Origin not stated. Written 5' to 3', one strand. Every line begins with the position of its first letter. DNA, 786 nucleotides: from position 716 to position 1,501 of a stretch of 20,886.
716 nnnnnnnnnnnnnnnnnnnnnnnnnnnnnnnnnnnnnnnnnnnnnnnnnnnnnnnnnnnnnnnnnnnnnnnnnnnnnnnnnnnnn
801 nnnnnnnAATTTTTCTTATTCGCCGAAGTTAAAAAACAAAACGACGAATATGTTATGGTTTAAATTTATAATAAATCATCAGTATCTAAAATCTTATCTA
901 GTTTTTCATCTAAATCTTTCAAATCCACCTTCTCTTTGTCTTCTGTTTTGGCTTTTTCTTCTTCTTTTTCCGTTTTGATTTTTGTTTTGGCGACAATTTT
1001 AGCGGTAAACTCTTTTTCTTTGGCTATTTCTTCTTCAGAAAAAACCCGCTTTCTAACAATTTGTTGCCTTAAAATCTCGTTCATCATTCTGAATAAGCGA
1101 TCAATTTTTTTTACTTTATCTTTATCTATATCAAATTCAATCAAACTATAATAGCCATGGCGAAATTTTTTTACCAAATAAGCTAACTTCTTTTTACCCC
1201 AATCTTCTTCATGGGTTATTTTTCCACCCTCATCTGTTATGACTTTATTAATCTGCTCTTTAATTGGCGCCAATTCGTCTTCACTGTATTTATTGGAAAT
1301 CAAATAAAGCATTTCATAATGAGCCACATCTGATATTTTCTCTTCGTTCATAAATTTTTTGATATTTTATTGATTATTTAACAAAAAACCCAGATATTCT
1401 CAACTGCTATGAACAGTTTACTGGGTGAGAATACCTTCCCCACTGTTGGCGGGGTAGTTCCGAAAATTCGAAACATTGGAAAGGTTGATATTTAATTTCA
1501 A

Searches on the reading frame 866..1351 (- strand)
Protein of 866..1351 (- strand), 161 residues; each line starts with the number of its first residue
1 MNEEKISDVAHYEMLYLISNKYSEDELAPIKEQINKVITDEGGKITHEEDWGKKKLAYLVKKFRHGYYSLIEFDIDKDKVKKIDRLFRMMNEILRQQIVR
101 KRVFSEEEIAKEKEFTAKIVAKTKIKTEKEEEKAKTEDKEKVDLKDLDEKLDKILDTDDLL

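Call 8: search_protein_families(library=pfam, proteins=[window:866-1351:-], max_evalue=0.01)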
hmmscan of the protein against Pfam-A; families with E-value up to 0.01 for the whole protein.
window:866-1351:- (161 aa): 2 families
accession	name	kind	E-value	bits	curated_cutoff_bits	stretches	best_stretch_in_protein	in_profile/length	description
PF01250.22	Ribosomal_S6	-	1.4e-25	89.7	27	1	11-100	1-90/90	Ribosomal protein S6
PF14198.11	TnpV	-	0.0069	16.8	27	1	47-131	22-104/111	Transposon-encoded protein TnpV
